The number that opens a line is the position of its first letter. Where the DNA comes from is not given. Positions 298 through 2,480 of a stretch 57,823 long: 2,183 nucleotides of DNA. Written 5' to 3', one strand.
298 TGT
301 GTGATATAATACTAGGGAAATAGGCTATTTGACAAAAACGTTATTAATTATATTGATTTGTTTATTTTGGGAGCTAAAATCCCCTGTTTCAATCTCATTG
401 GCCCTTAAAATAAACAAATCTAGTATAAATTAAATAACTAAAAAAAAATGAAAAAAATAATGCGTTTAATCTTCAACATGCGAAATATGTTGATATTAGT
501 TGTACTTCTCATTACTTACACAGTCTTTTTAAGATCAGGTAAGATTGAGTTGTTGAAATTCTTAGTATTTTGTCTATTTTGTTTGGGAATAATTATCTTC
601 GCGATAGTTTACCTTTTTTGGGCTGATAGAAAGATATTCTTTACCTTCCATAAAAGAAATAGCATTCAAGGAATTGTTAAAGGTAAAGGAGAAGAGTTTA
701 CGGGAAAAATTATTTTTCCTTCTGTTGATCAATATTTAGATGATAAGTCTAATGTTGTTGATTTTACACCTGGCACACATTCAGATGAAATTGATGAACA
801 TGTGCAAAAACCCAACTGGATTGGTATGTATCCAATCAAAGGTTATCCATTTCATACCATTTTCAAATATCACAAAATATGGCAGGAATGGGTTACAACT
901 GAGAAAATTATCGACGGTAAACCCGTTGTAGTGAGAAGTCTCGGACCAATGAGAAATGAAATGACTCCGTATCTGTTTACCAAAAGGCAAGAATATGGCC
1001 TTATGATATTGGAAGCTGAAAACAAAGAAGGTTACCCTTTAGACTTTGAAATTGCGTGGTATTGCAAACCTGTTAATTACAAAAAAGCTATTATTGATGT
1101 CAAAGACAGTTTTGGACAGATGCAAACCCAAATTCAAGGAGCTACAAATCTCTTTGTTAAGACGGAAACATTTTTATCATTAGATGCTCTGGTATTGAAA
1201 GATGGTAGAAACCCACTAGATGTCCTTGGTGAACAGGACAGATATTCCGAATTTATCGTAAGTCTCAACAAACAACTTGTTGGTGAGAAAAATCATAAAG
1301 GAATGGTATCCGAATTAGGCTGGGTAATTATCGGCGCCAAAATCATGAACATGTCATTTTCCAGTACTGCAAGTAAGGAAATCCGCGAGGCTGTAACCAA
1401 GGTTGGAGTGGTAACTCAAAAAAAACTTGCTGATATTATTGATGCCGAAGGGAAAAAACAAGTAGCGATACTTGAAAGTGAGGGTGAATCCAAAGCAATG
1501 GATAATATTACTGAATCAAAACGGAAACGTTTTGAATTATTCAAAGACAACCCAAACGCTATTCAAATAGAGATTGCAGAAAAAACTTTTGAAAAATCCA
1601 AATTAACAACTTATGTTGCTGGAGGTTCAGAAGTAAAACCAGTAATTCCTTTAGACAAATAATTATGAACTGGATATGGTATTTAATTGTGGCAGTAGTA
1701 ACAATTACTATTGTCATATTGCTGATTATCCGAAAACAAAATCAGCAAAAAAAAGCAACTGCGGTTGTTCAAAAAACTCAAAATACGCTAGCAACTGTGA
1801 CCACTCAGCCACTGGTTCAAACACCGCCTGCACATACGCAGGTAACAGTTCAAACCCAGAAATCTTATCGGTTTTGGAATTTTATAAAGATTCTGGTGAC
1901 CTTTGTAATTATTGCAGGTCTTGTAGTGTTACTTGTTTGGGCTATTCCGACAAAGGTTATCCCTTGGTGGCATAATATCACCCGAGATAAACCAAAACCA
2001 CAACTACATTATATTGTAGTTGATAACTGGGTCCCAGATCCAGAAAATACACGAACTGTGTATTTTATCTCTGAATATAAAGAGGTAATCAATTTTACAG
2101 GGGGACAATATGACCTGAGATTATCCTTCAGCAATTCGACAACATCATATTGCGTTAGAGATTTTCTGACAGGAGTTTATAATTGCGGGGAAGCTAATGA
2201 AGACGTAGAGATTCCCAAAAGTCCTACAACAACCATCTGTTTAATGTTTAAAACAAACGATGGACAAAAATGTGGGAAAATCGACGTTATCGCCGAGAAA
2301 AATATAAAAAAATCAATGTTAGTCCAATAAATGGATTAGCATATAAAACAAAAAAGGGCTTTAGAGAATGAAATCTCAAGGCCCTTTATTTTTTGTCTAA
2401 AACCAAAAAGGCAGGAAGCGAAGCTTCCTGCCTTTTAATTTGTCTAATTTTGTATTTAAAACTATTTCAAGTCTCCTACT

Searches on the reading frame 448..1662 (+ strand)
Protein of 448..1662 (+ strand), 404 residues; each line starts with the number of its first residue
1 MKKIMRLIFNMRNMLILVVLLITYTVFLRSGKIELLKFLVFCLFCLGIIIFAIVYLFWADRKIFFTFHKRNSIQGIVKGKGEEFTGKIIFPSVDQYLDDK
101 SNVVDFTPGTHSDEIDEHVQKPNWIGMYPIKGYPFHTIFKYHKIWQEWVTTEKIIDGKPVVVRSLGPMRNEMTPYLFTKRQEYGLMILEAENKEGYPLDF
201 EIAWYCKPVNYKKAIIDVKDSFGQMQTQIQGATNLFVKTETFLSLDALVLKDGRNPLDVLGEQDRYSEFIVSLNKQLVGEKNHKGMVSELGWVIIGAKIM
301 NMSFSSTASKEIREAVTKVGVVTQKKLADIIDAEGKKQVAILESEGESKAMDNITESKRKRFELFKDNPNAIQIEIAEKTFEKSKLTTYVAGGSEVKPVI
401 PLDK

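Call 3: search_protein_families(library=pfam, proteins=[window:448-1662:+], max_evalue=1)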
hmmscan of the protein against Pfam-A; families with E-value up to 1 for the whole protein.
window:448-1662:+ (404 aa): 0 families

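Call 4: search_protein_families(library=ncbifam, proteins=[window:448-1662:+], max_evalue=1)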
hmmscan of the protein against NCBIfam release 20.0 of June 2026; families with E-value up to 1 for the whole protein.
window:448-1662:+ (404 aa): 1 family
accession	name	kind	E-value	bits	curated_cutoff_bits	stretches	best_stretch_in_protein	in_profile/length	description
TIGR01973.1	NuoG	equivalog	0.084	11.6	470.05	1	161-387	237-446/606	NADH-quinone oxidoreductase subunit NuoG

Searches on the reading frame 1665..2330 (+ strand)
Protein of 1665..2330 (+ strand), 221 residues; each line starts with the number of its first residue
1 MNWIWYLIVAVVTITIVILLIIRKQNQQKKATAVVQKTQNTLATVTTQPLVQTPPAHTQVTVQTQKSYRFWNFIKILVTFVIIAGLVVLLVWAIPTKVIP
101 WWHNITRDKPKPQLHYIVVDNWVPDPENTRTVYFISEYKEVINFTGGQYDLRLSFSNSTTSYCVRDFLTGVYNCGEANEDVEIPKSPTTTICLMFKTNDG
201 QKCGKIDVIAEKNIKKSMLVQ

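Call 3: search_protein_families(library=pfam, proteins=[window:1665-2330:+], max_evalue=1)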
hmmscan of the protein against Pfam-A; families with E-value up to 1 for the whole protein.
window:1665-2330:+ (221 aa): 9 families
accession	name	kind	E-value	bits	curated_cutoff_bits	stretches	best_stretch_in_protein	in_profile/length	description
PF07332.16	Phage_holin_3_6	-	0.043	14.3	28.4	1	2-44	68-110/116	Putative Actinobacterial Holin-X, holin superfamily III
PF01733.24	Nucleoside_tran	-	0.061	13.1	29.8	1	9-100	70-164/309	Nucleoside transporter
PF01741.23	MscL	-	0.064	14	27.4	1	62-95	63-96/123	Large-conductance mechanosensitive channel, MscL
PF16492.10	Cadherin_C_2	-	0.072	14.2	31.5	1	6-68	5-68/85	Cadherin cytoplasmic C-terminal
PF14575.11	EphA2_TM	-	0.12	13.6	28.9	1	9-41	9-42/74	Ephrin type-A receptor 2 transmembrane domain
PF02699.20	YajC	-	0.12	12.7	28.2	1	7-36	3-32/78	Preprotein translocase subunit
PF24838.2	8xMP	-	0.3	11.3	30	1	6-94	53-135/136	Octameric membrane protein family (8xMP)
PF25184.1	YxzE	-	0.33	12.4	40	1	1-32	1-32/65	YxzE-like putative bacteriocin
PF00499.25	Oxidored_q3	-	0.41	10.8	33.2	0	3-38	76-111/146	NADH-ubiquinone/plastoquinone oxidoreductase chain 6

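Call 4: search_protein_families(library=ncbifam, proteins=[window:1665-2330:+], max_evalue=1)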
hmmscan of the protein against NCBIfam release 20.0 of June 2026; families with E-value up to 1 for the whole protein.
window:1665-2330:+ (221 aa): 7 families
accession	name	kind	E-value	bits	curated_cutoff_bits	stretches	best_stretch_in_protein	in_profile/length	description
NF046012.1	adhes_ESA_00282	equivalog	0.021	14.6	100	1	1-43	1-43/167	ESA_00282 family adhesion-associated protein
NF053779.1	BT3442_fam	equivalog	0.12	11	940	1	6-48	359-401/563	BT3442 family protein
NF003407.0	PRK04778.1-1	equivalog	0.45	8.9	913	1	7-75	8-76/574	septation ring formation regulator EzrA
NF001842.0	PRK00567.1-3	equivalog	0.71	9.9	146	0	56-100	55-98/147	large-conductance mechanosensitive channel protein MscL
TIGR02976.1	phageshock_pspB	equivalog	0.73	10.2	51.7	1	4-45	3-47/75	envelope stress response membrane protein PspB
NF007179.0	PRK09609.1-4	equivalog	0.75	9.4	630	0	62-93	18-49/335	hypothetical protein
NF010557.0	PRK13952.1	equivalog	0.98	9.5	159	1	57-94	72-109/142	large conductance mechanosensitive channel protein MscL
